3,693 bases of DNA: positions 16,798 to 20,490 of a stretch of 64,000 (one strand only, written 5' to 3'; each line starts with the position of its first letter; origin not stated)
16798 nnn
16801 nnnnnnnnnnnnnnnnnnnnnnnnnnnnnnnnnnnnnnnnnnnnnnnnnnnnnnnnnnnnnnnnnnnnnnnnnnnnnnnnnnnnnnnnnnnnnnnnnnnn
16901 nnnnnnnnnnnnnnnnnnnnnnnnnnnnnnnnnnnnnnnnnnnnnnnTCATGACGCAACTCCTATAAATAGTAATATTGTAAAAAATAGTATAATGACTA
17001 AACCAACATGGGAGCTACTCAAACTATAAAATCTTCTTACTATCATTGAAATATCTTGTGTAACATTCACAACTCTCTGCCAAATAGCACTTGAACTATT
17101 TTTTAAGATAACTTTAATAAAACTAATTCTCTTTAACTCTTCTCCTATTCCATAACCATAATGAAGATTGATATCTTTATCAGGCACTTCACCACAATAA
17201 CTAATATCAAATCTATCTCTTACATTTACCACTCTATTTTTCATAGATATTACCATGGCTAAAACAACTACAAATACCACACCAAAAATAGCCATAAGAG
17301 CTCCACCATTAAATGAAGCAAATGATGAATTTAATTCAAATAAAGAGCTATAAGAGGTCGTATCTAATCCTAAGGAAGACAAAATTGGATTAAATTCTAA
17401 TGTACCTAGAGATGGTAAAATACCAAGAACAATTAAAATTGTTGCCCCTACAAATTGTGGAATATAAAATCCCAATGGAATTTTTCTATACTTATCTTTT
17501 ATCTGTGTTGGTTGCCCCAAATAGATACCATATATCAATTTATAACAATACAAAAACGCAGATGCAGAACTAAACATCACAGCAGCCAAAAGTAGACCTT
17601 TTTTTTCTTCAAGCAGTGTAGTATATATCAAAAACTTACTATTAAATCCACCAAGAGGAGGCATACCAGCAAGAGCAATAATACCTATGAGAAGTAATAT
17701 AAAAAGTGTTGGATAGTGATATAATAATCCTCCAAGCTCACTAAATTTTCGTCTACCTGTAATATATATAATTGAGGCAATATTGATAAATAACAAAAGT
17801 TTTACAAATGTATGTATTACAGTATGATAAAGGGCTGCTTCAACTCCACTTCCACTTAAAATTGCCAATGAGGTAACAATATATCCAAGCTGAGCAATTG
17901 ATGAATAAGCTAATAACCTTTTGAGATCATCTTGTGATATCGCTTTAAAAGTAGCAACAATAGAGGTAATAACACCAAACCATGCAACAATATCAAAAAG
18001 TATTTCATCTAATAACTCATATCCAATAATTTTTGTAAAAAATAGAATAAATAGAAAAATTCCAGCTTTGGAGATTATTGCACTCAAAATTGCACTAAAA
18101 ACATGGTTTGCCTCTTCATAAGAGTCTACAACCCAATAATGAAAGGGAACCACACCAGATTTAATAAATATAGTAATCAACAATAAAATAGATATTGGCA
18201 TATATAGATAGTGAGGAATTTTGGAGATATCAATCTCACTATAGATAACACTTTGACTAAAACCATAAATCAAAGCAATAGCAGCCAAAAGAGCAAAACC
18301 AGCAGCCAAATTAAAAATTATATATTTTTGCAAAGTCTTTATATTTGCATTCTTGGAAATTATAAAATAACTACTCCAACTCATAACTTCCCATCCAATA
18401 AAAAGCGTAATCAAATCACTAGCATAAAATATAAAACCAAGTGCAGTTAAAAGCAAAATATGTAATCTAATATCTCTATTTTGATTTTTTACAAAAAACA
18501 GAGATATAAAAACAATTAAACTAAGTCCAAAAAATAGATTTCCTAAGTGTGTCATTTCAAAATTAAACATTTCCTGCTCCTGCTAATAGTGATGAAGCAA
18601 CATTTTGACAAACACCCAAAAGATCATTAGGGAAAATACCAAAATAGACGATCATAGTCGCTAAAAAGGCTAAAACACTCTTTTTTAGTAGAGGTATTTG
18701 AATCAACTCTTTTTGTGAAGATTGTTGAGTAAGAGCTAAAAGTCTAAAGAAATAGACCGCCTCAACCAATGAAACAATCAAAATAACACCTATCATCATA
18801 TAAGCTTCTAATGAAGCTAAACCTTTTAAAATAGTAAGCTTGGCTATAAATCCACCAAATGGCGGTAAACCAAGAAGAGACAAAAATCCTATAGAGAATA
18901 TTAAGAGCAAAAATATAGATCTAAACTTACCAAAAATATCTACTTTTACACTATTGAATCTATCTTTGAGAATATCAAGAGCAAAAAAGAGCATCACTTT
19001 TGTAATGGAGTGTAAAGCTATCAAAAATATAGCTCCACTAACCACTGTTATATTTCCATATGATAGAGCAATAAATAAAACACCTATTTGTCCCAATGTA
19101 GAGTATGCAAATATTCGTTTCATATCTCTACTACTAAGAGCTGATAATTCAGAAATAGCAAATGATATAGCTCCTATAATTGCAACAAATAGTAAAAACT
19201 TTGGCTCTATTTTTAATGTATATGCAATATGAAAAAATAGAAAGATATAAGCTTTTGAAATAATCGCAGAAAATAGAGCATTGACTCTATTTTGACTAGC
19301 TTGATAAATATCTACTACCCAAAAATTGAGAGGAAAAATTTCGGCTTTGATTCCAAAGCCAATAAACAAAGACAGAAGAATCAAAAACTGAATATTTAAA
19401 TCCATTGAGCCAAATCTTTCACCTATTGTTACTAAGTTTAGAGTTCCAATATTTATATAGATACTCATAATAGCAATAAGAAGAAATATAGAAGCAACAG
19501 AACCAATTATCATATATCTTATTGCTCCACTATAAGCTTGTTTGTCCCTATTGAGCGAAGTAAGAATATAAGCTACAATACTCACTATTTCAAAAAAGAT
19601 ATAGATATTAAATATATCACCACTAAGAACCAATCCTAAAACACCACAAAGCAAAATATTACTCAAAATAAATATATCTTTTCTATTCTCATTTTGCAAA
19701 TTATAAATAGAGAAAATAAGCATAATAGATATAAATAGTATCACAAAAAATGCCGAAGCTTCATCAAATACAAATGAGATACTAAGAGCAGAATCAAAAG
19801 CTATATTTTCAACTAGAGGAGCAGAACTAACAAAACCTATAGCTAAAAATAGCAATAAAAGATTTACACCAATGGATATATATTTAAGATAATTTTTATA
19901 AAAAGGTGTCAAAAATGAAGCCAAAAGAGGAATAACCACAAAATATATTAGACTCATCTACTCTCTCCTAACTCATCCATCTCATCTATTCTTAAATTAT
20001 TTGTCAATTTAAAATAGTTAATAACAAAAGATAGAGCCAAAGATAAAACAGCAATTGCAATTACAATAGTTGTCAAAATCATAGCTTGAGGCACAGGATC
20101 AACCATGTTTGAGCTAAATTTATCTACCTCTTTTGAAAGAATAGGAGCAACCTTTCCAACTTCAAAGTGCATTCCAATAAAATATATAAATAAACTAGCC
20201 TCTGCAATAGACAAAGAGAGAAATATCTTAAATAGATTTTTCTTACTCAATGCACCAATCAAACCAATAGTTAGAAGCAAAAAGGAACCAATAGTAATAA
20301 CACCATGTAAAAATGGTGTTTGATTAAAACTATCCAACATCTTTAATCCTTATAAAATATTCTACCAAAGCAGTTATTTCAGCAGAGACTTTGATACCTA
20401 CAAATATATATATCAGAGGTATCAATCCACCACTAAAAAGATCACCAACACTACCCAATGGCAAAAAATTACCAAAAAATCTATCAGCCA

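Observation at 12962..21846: Complete 13-subunit MBX/MBS-like ion-pumping oxidoreductase operon in a Campylobacterota genome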

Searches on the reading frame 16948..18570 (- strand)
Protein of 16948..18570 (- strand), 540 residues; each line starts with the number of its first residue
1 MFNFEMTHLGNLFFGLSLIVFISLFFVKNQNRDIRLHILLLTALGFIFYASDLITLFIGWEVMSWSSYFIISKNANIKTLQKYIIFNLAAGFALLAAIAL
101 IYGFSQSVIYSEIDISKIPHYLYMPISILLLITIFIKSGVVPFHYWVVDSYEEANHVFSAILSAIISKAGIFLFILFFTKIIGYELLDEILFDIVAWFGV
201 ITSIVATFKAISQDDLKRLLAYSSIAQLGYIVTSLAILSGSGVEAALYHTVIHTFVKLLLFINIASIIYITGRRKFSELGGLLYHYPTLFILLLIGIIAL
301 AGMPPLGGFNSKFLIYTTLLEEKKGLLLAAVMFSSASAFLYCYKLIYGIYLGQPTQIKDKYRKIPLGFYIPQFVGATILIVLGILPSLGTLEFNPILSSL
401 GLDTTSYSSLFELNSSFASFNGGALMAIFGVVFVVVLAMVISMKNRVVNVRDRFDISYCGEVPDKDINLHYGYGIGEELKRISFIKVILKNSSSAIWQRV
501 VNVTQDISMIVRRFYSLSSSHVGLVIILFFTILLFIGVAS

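Call 3: search_protein_families(library=pfam, proteins=[window:16948-18570:-], max_evalue=0.01)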
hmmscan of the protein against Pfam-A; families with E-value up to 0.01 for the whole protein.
window:16948-18570:- (540 aa): 1 family
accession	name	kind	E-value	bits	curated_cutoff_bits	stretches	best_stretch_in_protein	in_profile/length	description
PF00361.26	Proton_antipo_M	-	5.3e-52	177.3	21.5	1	50-335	1-291/294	NADH:quinone oxidoreductase/Mrp antiporter, TM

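Call 6: search_protein_families(library=ncbifam, proteins=[window:16948-18570:-], max_evalue=0.001)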
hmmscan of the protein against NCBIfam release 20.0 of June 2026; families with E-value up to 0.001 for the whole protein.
window:16948-18570:- (540 aa): 72 families (the best 25 are shown)
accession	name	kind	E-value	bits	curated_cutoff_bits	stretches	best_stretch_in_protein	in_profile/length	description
NF006419.0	PRK08668.1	equivalog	1.3e-98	331.4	617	1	3-536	65-611/613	NADH dehydrogenase subunit M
NF009310.0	PRK12668.1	equivalog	2.1e-49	168.9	564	1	9-395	73-442/584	Na(+)/H(+) antiporter subunit D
NF009306.0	PRK12663.1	equivalog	1.3e-46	159.4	542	1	39-387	116-468/498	Na+/H+ antiporter subunit D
NF009290.0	PRK12650.1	equivalog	1.3e-46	159.1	980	1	41-411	122-498/966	DUF4040 family protein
NF006240.0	PRK08376.1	subfamily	2.8e-45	155.2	662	1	38-388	128-494/521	putative monovalent cation/H+ antiporter subunit D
TIGR01770.1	NDH_I_N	subfamily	8e-45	153.7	332.6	1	12-388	81-470/472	NADH-quinone oxidoreductase subunit NuoN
NF005086.0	PRK06521.1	equivalog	1.2e-44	152.9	667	1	39-485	121-595/669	hydrogenase 4 subunit B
NF009287.0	PRK12647.1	equivalog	2.7e-44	151.9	937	1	28-399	101-481/773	putative monovalent cation/H+ antiporter subunit A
NF006236.0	PRK08375.1-1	equivalog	1.8e-43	149.2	663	1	39-388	122-483/493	putative monovalent cation/H+ antiporter subunit D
NF009285.0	PRK12645.1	equivalog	1.9e-42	145.5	1028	1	17-447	92-555/804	Na+/H+ antiporter subunit A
TIGR01972.1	NDH_I_M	subfamily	4.1e-42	144.5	263.8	1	17-388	88-470/486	NADH-quinone oxidoreductase subunit M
TIGR00940.1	2a6301s01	subfamily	5.5e-42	144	920.45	1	17-456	89-558/793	monovalent cation:proton antiporter subunit A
NF009288.0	PRK12648.1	equivalog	1.2e-39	136.1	1104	1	17-390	90-475/954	monovalent cation/H+ antiporter subunit A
NF005140.0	PRK06589.1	equivalog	1.6e-39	136.1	470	1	36-378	121-470/489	putative monovalent cation/H+ antiporter subunit D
NF005097.0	PRK06525.1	equivalog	2.2e-39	135.5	430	1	37-387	120-472/480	hydrogenase 4 subunit D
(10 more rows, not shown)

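Call 24: search_solved_structures(query=window:16948-18570:-, max_evalue=1e-10, show_alignments=1)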
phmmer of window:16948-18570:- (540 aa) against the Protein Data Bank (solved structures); distinct sequences matched with E-value up to 1e-10: 67 (the best 60 are shown).
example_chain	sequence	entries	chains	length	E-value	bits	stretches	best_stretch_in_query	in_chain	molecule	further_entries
6u8y_X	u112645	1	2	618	1.3e-55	192.5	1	15-452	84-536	NADH dehydrogenase subunit M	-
6cfw_H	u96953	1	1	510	2.3e-35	125.6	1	18-386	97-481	Monovalent cation/H+ antiporter subunit D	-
7qru_A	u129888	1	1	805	1.2e-34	123.3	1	17-445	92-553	Na+/H+ antiporter subunit A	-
7d3u_A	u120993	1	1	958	6.8e-32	114.1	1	42-436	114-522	Monovalent Na+/H+ antiporter subunit A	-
6z16_A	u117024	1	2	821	1.8e-30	109.4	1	17-388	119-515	Multisubunit Na+/H+ antiporter, A subunit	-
7qru_D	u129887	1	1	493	1.7e-28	103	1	36-367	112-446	Na+/H+ antiporter subunit D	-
6hum_F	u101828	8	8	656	2.9e-26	95.6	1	43-352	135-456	NADH dehydrogenase subunit 5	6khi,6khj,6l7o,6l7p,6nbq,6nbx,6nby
6u8y_H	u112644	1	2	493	4.7e-26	94.9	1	34-387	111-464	NADH dehydrogenase subunit N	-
7d3u_D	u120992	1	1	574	1.9e-25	92.9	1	39-365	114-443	Monovalent Na+/H+ antiporter subunit D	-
6hum_B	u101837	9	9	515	1.5e-24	89.9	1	20-369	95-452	NAD(P)H-quinone oxidoreductase subunit 2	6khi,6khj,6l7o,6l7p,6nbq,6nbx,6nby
8e9g_N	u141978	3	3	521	1.9e-24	89.6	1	47-387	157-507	NADH-quinone oxidoreductase subunit N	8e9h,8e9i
5gpn_j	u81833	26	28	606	1.8e-23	86.3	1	23-354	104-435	NADH-ubiquinone oxidoreductase chain 5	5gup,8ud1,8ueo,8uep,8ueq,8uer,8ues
7v2d_l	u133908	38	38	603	2.5e-23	85.9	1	23-354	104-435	NADH-ubiquinone oxidoreductase chain 5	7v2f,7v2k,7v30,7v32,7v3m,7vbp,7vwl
7v2c_l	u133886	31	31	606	2.5e-23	85.9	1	23-354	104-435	NADH-ubiquinone oxidoreductase chain 5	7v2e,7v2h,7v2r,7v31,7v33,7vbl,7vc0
5xtc_l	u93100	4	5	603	3.4e-23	85.4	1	17-354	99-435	NADH-ubiquinone oxidoreductase chain 5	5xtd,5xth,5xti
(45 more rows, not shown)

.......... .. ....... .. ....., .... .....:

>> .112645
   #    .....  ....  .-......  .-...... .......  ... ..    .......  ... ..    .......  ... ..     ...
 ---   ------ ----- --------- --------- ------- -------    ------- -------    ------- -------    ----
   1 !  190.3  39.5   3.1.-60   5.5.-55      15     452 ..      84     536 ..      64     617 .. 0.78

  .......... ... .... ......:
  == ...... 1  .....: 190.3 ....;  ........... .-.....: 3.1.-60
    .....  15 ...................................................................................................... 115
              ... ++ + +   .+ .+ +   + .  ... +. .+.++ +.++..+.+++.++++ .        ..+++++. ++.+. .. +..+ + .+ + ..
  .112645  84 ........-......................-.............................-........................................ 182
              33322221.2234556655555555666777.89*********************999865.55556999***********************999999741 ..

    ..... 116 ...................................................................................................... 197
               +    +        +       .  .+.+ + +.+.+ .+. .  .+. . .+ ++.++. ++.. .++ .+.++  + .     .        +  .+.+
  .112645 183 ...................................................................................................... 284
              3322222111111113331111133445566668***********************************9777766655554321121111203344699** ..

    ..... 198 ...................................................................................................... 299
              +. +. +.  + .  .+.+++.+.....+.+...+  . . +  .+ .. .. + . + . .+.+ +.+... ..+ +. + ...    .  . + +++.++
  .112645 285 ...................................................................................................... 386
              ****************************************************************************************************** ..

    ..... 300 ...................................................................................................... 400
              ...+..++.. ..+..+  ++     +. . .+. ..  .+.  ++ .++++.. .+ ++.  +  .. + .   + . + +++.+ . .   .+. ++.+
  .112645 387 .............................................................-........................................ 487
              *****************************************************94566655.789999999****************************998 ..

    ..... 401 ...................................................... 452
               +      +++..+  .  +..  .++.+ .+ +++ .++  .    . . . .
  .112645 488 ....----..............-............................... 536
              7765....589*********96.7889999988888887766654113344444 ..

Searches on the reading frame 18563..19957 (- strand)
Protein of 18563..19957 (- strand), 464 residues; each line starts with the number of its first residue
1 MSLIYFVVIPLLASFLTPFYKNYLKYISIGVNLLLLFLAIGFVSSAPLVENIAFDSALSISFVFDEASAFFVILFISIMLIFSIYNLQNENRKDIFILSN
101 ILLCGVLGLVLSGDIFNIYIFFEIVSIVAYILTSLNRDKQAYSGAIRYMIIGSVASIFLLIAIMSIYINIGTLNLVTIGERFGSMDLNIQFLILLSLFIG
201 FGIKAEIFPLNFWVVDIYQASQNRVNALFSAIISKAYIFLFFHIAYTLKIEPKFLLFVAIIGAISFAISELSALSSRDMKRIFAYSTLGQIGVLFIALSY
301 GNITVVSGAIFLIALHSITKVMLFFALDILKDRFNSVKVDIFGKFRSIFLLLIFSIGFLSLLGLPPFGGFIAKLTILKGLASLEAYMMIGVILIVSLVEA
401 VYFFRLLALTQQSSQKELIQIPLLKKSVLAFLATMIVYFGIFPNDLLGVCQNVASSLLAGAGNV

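Call 3: search_protein_families(library=pfam, proteins=[window:18563-19957:-], max_evalue=0.01)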
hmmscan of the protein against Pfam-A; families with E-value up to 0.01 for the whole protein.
window:18563-19957:- (464 aa): 1 family
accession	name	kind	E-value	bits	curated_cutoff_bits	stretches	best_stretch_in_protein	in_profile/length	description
PF00361.26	Proton_antipo_M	-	7.7e-48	163.6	21.5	1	112-394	1-289/294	NADH:quinone oxidoreductase/Mrp antiporter, TM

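Call 6: search_protein_families(library=ncbifam, proteins=[window:18563-19957:-], max_evalue=0.001)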
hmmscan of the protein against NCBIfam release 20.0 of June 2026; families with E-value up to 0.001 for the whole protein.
window:18563-19957:- (464 aa): 71 families (the best 25 are shown)
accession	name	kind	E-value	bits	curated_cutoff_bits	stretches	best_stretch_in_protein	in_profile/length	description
NF006241.0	PRK08377.1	equivalog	1e-74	252.4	645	1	7-459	9-479/494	NADH dehydrogenase subunit N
NF009306.0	PRK12663.1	equivalog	4e-57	194.1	542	1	56-457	67-481/498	Na+/H+ antiporter subunit D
NF006419.0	PRK08668.1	equivalog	3.5e-47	161.5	617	1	1-456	2-480/613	NADH dehydrogenase subunit M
TIGR01770.1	NDH_I_N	subfamily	6.9e-47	160.5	332.6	1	6-444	13-469/472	NADH-quinone oxidoreductase subunit NuoN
NF009305.0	PRK12662.1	equivalog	1.5e-45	155.9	700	1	4-458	7-491/492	putative monovalent cation/H+ antiporter subunit D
NF005818.0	PRK07691.1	equivalog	5e-44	151.1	586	1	4-458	7-484/496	Na+/H+ antiporter subunit D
TIGR01972.1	NDH_I_M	subfamily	2.4e-43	148.5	263.8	1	5-458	3-483/486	NADH-quinone oxidoreductase subunit M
NF009309.0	PRK12666.1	equivalog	1.3e-41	142.9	476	1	4-459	9-507/529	monovalent cation/H+ antiporter subunit D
NF009308.0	PRK12665.1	equivalog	3.4e-41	141.4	585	1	49-401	63-428/531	Na+/H+ antiporter subunit D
NF006240.0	PRK08376.1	subfamily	5.8e-40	137.7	662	1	56-447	80-496/521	putative monovalent cation/H+ antiporter subunit D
NF004442.0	PRK05777.1-5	equivalog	7.8e-39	134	523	1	49-456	62-480/483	NADH-quinone oxidoreductase subunit NuoN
NF004445.0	PRK05777.2-3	equivalog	2e-38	132.6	408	1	25-449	33-469/475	NADH-quinone oxidoreductase subunit NuoN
TIGR00944.1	2a6301s04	subfamily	2.6e-38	132.4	692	1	3-429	3-448/463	multicomponent K+/H+ antiporter, MrpD/PhaD subunit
NF005140.0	PRK06589.1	equivalog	3.9e-35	121.6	470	1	11-439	24-475/489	putative monovalent cation/H+ antiporter subunit D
NF005141.0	PRK06590.1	equivalog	5.4e-34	118.1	556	1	34-442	48-467/615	NADH-quinone oxidoreductase subunit L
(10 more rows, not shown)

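Call 53: search_solved_structures(query=window:18563-19957:-, max_evalue=1e-25, show_alignments=1)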
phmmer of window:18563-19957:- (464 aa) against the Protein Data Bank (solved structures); distinct sequences matched with E-value up to 1e-25: 4.
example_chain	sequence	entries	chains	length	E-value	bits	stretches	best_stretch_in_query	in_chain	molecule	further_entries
6u8y_H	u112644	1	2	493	5.1e-51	177.5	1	7-455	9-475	NADH dehydrogenase subunit N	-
7qru_D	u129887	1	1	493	3.3e-32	115.5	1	8-419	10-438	Na+/H+ antiporter subunit D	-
6cfw_H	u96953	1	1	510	4.2e-30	108.6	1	65-443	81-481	Monovalent cation/H+ antiporter subunit D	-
6z16_D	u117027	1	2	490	4.8e-30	108.4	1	7-402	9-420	Multisubunit Na+/H+ antiporter, D subunit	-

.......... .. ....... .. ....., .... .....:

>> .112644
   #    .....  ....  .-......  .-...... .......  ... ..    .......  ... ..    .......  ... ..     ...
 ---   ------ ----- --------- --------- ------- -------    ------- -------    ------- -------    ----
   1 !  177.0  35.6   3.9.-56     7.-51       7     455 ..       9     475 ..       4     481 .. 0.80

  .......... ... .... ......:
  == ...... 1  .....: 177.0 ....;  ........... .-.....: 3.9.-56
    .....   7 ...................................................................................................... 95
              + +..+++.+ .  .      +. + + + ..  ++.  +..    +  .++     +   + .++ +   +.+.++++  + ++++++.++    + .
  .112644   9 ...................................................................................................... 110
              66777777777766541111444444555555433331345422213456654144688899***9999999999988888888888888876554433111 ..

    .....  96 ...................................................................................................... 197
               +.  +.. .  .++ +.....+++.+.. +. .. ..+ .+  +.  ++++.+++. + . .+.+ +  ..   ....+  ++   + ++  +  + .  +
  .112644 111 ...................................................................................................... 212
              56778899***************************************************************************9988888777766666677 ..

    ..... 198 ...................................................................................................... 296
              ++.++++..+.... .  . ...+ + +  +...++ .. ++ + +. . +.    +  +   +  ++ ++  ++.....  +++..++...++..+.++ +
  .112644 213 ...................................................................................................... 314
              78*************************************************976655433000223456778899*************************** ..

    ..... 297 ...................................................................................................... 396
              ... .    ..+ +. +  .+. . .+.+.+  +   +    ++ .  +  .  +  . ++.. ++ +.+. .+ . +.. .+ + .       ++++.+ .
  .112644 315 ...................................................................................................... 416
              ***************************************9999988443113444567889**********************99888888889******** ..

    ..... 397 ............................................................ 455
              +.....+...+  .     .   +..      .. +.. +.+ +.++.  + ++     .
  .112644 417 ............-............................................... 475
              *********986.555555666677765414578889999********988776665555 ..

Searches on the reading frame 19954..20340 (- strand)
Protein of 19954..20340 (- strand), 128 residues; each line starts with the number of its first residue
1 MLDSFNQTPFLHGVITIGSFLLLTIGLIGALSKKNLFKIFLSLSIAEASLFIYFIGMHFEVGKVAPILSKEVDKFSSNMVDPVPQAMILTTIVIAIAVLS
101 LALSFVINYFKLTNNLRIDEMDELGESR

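Call 3: search_protein_families(library=pfam, proteins=[window:19954-20340:-], max_evalue=0.01)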
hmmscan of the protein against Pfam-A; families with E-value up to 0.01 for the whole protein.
window:19954-20340:- (128 aa): 1 family
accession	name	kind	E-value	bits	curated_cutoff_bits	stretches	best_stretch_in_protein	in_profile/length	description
PF00420.29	Oxidored_q2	-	2.3e-17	62.9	26.1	1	16-124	3-93/95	NADH-ubiquinone/plastoquinone oxidoreductase chain 4L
